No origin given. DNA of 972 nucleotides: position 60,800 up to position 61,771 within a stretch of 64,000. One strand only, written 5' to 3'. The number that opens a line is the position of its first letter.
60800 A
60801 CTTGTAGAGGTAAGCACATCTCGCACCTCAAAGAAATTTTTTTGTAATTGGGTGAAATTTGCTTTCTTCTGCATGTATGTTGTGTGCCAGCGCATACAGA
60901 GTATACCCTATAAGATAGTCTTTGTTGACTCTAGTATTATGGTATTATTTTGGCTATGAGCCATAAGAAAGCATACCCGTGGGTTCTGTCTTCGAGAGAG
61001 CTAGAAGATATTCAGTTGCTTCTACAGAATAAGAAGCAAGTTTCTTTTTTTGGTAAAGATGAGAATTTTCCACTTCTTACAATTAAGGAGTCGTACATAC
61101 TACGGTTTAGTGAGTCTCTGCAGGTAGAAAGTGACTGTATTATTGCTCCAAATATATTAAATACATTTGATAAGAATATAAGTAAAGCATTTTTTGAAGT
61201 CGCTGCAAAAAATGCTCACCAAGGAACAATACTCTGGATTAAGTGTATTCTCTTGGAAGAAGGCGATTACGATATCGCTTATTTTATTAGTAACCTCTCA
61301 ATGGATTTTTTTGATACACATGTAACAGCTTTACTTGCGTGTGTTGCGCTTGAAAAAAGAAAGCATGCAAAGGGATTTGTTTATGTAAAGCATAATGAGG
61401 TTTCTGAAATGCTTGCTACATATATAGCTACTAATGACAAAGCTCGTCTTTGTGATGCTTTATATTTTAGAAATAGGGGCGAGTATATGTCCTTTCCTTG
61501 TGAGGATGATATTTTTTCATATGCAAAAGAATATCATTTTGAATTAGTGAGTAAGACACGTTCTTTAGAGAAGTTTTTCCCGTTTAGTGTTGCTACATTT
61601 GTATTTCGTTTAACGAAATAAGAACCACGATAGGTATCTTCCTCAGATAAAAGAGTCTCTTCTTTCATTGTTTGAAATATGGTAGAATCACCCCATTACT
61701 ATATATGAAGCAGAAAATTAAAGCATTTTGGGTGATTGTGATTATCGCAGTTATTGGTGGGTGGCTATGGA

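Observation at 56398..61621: Candidate thiazole/oxazole-modified peptide (TOMM/LAP-like) RiPP biosynthetic cluster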

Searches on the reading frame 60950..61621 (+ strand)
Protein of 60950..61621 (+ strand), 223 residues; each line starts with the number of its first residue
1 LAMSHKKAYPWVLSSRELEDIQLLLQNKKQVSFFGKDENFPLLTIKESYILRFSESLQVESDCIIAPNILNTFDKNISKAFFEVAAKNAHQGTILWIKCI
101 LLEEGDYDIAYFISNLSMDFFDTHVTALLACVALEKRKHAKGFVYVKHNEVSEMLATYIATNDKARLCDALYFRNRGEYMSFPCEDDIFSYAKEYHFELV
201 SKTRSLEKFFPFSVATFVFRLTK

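Call 3: search_protein_families(library=pfam, proteins=[window:60950-61621:+], max_evalue=0.1)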
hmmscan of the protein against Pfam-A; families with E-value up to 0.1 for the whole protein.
window:60950-61621:+ (223 aa): 0 families

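Call 4: search_protein_families(library=ncbifam, proteins=[window:60950-61621:+], max_evalue=0.1)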
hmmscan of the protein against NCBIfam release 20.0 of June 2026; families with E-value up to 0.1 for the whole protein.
window:60950-61621:+ (223 aa): 0 families

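Call 34: search_solved_structures(query=A4, max_evalue=5)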
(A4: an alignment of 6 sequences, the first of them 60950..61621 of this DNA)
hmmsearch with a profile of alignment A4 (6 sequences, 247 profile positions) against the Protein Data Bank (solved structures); distinct sequences matched with E-value up to 5: 10.
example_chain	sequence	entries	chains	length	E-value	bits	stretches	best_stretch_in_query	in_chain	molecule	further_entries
5cwm_A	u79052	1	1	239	0.11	15.2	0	90-129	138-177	Designed helical repeat protein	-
3dtn_A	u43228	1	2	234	0.23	14.1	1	44-134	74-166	Putative Methyltransferase MM_2633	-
9w2u_d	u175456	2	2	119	0.48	13.1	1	188-227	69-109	NADH dehydrogenase [ubiquinone] 1 subunit C2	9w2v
7dgq_j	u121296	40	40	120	0.49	13.1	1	188-227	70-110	NADH dehydrogenase [ubiquinone] 1 subunit C2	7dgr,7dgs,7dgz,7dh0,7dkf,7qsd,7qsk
9smf_d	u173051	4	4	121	0.49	13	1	188-227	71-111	NADH dehydrogenase [ubiquinone] 1 subunit C2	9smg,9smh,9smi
5lnk_o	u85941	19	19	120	0.52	13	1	188-227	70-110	Mitochondrial complex I, B14.5b subunit | NADH dehydrogenase [ubiquinone] 1 subunit C2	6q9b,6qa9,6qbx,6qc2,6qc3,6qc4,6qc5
6zka_o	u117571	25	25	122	0.54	12.9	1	188-227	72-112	NADH dehydrogenase [ubiquinone] 1 subunit C2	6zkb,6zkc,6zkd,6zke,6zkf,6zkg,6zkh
6e9y_A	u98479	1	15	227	0.56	12.9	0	95-129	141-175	DHF38 filament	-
5lc5_d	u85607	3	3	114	1.5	11.5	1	188-216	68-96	NADH dehydrogenase [ubiquinone] 1 subunit C2,NADH dehydrogenase [ubiquinone] 1 subunit C2, | NADH dehydrogenase [ubiquinone] 1 subunit C2, NDUFC2,NADH dehydroge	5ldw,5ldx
5o31_d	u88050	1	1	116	1.5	11.5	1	188-216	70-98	NADH dehydrogenase [ubiquinone] 1 subunit C2,NADH dehydrogenase [ubiquinone] 1 subunit C2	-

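Call 38: find_homologous_proteins(query=A4, max_evalue=0.001)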
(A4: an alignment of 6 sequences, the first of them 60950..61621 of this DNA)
Query A4 (6 sequences) (223 aa, profile of the alignment): 3 proteins with E <= 0.001 among 4688 candidates.
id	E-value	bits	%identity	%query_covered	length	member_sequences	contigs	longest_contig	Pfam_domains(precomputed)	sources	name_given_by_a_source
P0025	3.7e-79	284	29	9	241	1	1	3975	-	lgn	-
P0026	1.3e-75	272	50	5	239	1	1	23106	-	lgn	-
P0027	1.2e-70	256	100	99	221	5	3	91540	-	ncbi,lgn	-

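Call 56: predict_structure(alignment_id=A7)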
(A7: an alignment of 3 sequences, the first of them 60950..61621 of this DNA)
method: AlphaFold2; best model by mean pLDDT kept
length: 223 residues; sequences in the alignment: 3
mean_pLDDT: 46.0   pTM: 0.51
mean pLDDT of the five models: 46.0, 40.7, 39.8, 39.8, 35.8
residues with pLDDT >= 90: 0; 70-90: 2; 50-70: 78; < 50: 143
segments of 3 or more residues with pLDDT < 50: 1-11, 35-37, 39-44, 46-49, 53-59, 102-161, 174-214, 218-223
pLDDT, mean of each block of 10 residues (from residue 1): 31 61 60 48 47 46 59 60 66 56 43 39 33 34 28 43 51 47 39 37 37 46 42
secondary structure, 60 per line:
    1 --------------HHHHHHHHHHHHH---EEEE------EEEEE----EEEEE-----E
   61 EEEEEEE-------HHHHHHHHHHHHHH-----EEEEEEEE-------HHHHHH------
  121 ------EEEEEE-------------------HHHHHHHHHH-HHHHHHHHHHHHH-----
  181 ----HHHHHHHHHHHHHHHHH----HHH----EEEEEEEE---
elements in order: H15-27 E31-34 E41-45 E50-54 E60-67 H75-88 E94-101 H109-114 E127-132 H152-161 H163-175 H185-201 E213-220

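Call 74: search_protein_families(library=pfam, alignment_id=A4, max_evalue=1)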
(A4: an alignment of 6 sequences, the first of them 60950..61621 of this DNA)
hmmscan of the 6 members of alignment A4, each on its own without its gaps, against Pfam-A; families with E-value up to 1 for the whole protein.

A. member 1, window:60950-61621:+ (223 aa): 0 families

B. families by the number of members that match (of 6 scanned): 6 families
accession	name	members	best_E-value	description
PF07106.19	TBPIP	1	0.027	TBPIP/Hop2 winged helix domain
PF18536.7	DUF5623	1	0.044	Domain of unknown function (DUF5623)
PF24513.1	DUF7593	1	0.071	Domain of unknown function (DUF7593)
PF07244.20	POTRA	1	0.17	Surface antigen variable number repeat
PF11734.13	TilS_C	1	0.22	TilS substrate C-terminal domain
PF07877.16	DUF1661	1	0.92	Protein of unknown function (DUF1661)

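Call 75: search_protein_families(library=ncbifam, alignment_id=A4, max_evalue=1)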
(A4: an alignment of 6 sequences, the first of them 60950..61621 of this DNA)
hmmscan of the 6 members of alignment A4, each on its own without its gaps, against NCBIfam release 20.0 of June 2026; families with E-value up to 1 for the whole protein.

A. member 1, window:60950-61621:+ (223 aa): 0 families

B. families by the number of members that match (of 6 scanned): 3 families
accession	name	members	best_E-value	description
NF038299.1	EPS_HpsN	1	0.028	hormogonium polysaccharide biosynthesis glycosyltransferase HpsN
NF007183.0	PRK09614.1-2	1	0.093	ribonucleotide-diphosphate reductase subunit beta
NF047787.1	PhglyTportPgtP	1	0.14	phosphoglycerate transporter PgtP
